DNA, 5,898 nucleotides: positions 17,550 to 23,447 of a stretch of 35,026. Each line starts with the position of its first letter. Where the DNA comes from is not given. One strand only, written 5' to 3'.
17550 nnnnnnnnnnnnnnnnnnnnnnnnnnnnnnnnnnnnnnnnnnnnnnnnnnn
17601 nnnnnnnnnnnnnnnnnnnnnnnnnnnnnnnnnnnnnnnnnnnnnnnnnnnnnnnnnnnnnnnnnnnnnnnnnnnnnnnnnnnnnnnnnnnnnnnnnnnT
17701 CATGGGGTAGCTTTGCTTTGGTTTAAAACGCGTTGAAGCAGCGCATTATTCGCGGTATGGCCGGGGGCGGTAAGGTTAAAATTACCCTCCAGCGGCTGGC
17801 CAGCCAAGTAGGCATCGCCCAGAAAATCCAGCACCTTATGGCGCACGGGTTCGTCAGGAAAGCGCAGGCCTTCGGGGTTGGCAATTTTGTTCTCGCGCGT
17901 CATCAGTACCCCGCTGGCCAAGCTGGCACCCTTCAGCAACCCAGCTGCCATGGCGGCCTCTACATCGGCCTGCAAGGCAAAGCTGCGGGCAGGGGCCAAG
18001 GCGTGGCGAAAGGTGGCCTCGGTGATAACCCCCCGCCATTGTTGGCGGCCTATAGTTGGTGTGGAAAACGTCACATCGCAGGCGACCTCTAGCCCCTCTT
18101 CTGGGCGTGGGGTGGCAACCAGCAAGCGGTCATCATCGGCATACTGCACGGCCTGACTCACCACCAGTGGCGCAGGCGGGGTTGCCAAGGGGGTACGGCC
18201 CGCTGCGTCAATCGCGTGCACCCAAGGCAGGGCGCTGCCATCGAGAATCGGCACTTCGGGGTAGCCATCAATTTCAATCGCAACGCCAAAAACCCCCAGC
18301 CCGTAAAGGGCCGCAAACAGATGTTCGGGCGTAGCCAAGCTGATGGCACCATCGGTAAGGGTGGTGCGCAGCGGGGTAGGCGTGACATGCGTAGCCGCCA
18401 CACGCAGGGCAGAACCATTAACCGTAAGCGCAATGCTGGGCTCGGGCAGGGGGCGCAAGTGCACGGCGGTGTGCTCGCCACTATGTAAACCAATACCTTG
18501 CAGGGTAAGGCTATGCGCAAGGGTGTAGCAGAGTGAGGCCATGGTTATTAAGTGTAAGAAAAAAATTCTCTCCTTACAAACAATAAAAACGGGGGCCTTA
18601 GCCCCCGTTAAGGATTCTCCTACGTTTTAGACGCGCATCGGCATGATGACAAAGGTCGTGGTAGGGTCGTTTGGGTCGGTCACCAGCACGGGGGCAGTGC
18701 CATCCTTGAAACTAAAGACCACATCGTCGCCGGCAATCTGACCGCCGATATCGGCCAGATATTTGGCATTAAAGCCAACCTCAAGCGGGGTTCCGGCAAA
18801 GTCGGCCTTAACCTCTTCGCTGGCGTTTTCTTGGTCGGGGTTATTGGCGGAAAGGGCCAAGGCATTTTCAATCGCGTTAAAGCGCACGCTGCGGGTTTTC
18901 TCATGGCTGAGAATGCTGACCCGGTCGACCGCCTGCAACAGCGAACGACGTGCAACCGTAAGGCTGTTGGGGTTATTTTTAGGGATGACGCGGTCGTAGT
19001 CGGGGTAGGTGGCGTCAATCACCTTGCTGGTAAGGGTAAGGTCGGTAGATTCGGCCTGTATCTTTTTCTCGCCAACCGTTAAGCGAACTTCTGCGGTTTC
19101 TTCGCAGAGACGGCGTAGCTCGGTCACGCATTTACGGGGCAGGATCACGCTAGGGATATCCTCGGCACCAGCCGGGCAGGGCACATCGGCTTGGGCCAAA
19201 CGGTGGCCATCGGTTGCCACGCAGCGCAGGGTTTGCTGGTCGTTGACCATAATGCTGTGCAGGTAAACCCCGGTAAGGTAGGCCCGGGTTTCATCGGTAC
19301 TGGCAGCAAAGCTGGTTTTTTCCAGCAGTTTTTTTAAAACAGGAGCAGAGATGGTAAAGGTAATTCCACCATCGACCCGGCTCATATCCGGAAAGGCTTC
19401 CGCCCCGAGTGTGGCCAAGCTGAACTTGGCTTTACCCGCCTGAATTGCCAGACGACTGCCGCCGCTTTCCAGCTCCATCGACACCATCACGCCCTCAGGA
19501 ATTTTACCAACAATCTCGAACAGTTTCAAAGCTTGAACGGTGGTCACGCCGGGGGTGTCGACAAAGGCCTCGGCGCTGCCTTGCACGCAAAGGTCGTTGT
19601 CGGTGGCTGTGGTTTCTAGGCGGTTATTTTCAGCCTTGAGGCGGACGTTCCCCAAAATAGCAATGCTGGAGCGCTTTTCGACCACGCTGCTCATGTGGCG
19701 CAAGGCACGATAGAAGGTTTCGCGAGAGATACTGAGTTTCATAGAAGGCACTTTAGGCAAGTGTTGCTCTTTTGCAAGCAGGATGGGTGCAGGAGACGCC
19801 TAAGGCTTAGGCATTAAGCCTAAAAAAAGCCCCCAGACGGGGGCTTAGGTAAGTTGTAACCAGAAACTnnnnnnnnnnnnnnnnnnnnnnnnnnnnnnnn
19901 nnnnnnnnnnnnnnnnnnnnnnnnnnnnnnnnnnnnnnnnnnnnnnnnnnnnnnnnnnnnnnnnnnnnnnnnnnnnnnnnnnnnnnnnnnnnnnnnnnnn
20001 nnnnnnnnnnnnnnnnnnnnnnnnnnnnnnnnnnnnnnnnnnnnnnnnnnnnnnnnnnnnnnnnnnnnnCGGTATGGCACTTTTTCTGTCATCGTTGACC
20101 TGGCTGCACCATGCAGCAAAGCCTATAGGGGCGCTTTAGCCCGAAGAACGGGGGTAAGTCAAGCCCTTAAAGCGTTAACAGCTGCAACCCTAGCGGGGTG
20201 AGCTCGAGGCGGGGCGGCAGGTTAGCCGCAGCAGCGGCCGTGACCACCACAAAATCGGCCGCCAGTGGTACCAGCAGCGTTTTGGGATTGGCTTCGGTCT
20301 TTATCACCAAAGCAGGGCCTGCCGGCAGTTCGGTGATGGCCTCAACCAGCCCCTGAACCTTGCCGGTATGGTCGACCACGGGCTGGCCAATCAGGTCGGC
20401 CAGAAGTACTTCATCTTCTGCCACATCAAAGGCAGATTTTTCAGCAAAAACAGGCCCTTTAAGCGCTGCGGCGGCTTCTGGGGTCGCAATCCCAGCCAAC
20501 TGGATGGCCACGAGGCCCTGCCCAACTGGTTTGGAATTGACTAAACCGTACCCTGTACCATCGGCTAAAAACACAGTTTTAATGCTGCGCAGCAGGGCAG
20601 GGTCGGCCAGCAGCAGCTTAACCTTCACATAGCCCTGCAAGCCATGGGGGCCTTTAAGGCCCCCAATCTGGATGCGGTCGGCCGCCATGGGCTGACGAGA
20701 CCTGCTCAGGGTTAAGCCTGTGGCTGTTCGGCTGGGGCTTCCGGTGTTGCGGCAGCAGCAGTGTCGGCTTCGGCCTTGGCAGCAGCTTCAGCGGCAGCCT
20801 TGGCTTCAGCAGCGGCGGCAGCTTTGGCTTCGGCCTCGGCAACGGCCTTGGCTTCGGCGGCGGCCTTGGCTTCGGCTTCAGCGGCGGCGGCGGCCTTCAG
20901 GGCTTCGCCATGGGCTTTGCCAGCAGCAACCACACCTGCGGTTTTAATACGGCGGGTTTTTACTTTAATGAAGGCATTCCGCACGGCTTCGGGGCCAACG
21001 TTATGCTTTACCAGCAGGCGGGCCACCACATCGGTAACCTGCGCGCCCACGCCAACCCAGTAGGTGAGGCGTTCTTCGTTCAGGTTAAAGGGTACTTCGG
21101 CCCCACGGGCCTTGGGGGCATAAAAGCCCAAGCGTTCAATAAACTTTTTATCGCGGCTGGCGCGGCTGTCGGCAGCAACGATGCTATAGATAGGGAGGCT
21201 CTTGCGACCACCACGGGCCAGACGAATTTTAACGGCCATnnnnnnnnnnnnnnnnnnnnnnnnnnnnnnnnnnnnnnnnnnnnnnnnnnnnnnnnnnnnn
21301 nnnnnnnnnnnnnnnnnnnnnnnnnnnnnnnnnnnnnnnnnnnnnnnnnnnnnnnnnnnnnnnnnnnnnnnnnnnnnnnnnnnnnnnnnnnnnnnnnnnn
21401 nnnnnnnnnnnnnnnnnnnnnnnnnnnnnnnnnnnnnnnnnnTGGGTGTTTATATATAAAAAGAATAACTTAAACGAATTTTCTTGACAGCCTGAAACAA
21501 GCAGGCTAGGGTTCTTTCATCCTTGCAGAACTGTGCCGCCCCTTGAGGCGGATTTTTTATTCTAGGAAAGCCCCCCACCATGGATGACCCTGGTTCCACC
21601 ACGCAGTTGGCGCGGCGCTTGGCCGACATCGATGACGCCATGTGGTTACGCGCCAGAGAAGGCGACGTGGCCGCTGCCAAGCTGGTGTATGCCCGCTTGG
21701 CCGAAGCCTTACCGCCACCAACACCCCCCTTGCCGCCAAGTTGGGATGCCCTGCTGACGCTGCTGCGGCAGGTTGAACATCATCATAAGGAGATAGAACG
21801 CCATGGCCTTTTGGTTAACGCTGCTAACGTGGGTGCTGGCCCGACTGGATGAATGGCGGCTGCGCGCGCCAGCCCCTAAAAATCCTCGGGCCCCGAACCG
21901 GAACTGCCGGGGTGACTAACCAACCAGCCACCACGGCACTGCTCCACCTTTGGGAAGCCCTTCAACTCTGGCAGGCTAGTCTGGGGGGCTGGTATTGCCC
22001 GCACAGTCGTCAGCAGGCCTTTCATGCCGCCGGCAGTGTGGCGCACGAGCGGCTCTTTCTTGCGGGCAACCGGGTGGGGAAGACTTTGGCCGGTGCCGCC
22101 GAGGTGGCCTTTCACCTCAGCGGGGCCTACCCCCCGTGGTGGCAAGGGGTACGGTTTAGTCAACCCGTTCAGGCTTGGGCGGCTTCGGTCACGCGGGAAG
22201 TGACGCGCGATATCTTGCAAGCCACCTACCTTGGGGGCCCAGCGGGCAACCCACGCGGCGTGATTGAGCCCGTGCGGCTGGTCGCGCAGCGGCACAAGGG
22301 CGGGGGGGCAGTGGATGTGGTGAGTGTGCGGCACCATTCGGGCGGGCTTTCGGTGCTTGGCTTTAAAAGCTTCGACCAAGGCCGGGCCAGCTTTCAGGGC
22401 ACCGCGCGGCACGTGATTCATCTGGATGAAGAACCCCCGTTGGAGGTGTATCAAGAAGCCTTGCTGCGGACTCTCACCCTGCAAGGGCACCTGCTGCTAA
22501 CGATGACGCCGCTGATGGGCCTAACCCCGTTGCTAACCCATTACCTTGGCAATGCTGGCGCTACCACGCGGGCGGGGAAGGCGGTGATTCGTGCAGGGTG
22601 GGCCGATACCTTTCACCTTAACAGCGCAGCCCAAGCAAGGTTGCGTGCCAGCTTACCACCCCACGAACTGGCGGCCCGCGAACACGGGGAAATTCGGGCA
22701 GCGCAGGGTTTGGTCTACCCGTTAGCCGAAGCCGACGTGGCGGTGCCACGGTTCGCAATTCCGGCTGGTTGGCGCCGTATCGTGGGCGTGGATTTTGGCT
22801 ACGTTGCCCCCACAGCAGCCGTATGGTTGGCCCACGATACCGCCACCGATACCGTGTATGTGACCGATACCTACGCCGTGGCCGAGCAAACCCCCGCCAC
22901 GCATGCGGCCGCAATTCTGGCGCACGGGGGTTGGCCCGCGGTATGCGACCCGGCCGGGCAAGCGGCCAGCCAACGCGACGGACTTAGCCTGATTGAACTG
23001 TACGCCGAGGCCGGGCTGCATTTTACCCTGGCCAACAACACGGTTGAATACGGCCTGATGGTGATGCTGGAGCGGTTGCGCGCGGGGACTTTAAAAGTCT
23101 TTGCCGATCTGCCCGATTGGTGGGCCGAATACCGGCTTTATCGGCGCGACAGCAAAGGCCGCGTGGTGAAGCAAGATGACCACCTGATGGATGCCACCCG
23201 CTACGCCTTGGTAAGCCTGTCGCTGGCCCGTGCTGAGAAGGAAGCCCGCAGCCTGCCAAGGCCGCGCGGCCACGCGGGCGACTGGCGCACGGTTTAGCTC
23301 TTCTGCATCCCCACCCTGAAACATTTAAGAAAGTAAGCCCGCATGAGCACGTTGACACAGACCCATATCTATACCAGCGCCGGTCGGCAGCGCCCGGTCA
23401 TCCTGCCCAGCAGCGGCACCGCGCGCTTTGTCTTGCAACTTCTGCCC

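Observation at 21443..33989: Compact head-tail-lysis-only, short-tailed-phage-like cluster between rpsP and popZ: candidate GTA-like / domesticated particle locus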

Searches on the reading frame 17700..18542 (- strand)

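Call 10: search_protein_families(library=pfam, proteins=[window:17700-18542:-], max_evalue=0.001)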
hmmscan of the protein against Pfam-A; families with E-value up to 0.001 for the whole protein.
window:17700-18542:- (280 aa): 1 family
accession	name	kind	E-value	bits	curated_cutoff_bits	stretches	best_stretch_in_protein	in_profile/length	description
PF03331.19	LpxC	-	7e-70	236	27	1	7-273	3-267/268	UDP-3-O-acyl N-acetylglycosamine deacetylase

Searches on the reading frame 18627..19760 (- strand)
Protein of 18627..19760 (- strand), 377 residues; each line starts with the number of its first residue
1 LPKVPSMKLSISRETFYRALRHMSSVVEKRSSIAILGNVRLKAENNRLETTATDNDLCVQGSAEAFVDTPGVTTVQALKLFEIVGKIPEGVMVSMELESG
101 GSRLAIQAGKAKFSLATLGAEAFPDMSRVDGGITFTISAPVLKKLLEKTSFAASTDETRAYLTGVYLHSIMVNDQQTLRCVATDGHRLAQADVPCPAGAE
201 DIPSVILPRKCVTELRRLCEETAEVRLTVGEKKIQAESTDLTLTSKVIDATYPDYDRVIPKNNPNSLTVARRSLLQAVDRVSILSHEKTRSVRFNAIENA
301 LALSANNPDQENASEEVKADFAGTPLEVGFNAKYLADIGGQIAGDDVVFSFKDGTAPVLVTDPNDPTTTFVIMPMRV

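Call 6: search_protein_families(library=pfam, proteins=[window:18627-19760:-], max_evalue=0.01)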
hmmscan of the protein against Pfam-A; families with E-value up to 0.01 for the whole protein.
window:18627-19760:- (377 aa): 3 families
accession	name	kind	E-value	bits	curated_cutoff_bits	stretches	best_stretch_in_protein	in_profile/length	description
PF02768.20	DNA_pol3_beta_3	-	4.2e-36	123.9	27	1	257-376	2-121/121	DNA polymerase III beta subunit, C-terminal domain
PF02767.21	DNA_pol3_beta_2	-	7.2e-33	113.8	27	1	137-254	2-116/116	DNA polymerase III beta subunit, central domain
PF00712.24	DNA_pol3_beta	-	6.5e-26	91.3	24.4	1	7-126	1-119/120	DNA polymerase III beta subunit, N-terminal domain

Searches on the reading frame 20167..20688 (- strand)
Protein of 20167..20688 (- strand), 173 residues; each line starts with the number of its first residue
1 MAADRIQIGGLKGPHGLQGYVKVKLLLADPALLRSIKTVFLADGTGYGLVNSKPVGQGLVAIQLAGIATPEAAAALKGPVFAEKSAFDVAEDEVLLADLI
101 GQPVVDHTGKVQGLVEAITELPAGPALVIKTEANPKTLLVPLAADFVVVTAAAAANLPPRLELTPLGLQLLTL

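Call 6: search_protein_families(library=pfam, proteins=[window:20167-20688:-], max_evalue=0.01)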
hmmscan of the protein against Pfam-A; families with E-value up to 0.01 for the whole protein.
window:20167-20688:- (173 aa): 3 families
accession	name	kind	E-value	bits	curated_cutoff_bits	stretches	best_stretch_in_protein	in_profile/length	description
PF01782.24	RimM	-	2.4e-09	37.8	23.5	1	7-78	1-75/84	RimM N-terminal domain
PF24986.1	PRC_RimM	-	3.9e-06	26.9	27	1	98-150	3-54/69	RimM PRC barrel domain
PF05239.21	PRC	-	0.00016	22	21.2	1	91-147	1-62/78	PRC-barrel domain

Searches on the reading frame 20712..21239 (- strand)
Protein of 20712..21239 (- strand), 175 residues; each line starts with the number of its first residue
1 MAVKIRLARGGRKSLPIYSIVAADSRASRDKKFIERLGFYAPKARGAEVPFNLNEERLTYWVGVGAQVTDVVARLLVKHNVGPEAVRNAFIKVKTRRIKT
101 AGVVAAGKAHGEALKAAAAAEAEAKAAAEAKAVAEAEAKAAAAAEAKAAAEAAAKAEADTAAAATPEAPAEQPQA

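Call 6: search_protein_families(library=pfam, proteins=[window:20712-21239:-], max_evalue=0.01)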
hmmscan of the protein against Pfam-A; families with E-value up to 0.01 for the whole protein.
window:20712-21239:- (175 aa): 1 family
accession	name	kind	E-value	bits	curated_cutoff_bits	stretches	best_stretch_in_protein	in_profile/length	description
PF00886.24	Ribosomal_S16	-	2e-22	79.3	27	1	9-69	1-62/62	Ribosomal protein S16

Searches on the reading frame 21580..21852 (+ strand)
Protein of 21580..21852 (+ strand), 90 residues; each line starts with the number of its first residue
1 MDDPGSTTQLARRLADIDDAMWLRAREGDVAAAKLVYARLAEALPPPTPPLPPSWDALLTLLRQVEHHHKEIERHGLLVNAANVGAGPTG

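Call 5: search_protein_families(library=pfam, proteins=[window:21580-21852:+], max_evalue=0.01)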
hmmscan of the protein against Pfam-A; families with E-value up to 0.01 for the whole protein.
window:21580-21852:+ (90 aa): 0 families

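Call 7: search_protein_families(library=phrogs, proteins=[window:21580-21852:+], max_evalue=0.01)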
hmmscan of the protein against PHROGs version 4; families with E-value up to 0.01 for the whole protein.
window:21580-21852:+ (90 aa): 0 families

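Call 31: search_protein_families(library=ncbifam, proteins=[window:21580-21852:+], max_evalue=1)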
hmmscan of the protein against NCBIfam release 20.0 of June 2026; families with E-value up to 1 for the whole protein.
window:21580-21852:+ (90 aa): 0 families

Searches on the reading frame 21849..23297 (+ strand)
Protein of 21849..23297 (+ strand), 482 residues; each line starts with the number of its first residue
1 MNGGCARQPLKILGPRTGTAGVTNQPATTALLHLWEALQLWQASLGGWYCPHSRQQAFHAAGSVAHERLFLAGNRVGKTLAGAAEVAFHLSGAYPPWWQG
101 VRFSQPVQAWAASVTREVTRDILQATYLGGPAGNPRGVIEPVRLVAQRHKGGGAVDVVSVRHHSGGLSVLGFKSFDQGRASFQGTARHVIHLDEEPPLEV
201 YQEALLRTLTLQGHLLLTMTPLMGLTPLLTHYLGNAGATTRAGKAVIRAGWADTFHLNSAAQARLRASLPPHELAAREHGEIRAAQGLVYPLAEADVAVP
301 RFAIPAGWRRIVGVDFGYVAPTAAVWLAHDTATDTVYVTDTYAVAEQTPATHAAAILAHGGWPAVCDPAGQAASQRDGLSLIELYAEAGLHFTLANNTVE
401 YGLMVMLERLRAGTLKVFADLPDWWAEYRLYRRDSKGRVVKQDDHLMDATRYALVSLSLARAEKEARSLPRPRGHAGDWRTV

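Call 5: search_protein_families(library=pfam, proteins=[window:21849-23297:+], max_evalue=0.01)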
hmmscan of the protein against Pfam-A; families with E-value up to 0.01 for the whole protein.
window:21849-23297:+ (482 aa): 2 families
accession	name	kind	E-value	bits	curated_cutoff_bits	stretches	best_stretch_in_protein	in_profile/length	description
PF03237.21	Terminase_6N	-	4.1e-14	53.2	22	1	69-291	1-209/215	Terminase large subunit, T4likevirus-type, N-terminal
PF17289.8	Terminase_6C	-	2.6e-09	37.7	22.6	1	312-456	1-154/155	Terminase RNaseH-like domain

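Call 7: search_protein_families(library=phrogs, proteins=[window:21849-23297:+], max_evalue=0.01)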
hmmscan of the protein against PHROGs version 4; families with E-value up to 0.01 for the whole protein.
window:21849-23297:+ (482 aa): 5 families
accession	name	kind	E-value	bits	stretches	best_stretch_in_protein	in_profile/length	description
phrog_31467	-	unknown function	2.4e-48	165.9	1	54-259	44-255/261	-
phrog_5653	-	head and packaging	4.8e-24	86.2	1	283-464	4-187/199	terminase large subunit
phrog_2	-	head and packaging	3e-21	76.9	1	52-461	267-596/807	terminase large subunit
phrog_30463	-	unknown function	1.9e-10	42.3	1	393-467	9-83/101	-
phrog_10250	-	head and packaging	1e-05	26.4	1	268-457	4-215/228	terminase large subunit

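Call 94: search_dna_similar(query=window:21849-23297:+, collection=phages, mode=protein, max_rows=12, max_evalue=0.001)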
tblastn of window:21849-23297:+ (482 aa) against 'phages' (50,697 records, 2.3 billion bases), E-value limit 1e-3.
Records with a match: 417; places in all: 421; records where one place covers at least 80% of the query: 393.
Best place of each record, by identity: <60% 417.
By first word of the organism name: Pseudomonas 111; Escherichia 101; Salmonella 97; Vibrio 18; Caudoviricetes 11; Aeromonas 11; Proteus 10; Enterobacteria 10; Cronobacter 6; Ralstonia 5; and 21 more.
By host as written in the record: Escherichia coli 62; Pseudomonas aeruginosa 39; - 34; Salmonella enterica subsp. enterica serovar Typhimurium 21; Salmonella sp. 17; Pseudomonas aeruginosa PAO1 16; Salmonella enterica 11; Pseudomonas sp. 9; and 126 more.
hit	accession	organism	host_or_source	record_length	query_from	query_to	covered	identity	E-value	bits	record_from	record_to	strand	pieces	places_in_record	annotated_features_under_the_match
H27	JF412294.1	EBPR podovirus 1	-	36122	52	477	88%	44.0%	3e-81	280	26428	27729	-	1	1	gp39: TerL | gp38: hypothetical protein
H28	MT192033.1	Chlorobiaceae phage CV-1-33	Chlorobiaceae bacterium strain GSB-B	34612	52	456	84%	43.0%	3e-79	275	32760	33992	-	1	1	hypothetical protein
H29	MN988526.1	Rhizobium phage RHph_N3_2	Rhizobium phaseoli N3_2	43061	49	474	88%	39.2%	6e-70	247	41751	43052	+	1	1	terminase large subunit protein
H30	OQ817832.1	Achromobacter phage CF418P1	Achromobacter sp.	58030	48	460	86%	40.4%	7e-71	250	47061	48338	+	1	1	terminase large subunit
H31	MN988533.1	Rhizobium phage RHph_N2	Rhizobium etli N741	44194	49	463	86%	39.8%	9e-72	253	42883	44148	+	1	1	terminase large subunit protein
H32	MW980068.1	Rhizobium phage RHEph18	Rhizobium etli sv. phaseoli N561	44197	49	463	86%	39.8%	9e-72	253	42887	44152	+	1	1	terminase large subunit protein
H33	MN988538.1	Rhizobium phage RHph_Y25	Rhizobium etli N6212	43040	49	463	86%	39.8%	1e-71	253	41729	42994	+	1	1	terminase large subunit protein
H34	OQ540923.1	Microcystis phage MJing1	Microcystis sp.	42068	1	468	97%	34.8%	6e-60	218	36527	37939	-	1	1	terminase-like family protein | hypothetical protein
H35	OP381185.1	Megaira polyxenophila phage MAnkyphage_25.80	Candidatus Megaira polyxenophila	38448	48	466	87%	38.3%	5e-83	285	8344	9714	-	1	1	terminase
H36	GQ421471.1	Xylella phage Xfas53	Xylella fastidiosa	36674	49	461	86%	38.6%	3e-59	216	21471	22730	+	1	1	terL: TerL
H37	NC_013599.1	Xylella phage Xfas53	Xylella fastidiosa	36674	49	461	86%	38.6%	3e-59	216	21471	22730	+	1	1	terL: terminase family protein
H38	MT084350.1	Xylella phage Xfas53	Xylella fastidiosa subsp. multiplex ...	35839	49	461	86%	38.2%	3e-59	216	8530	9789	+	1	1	putative DNA packaging protein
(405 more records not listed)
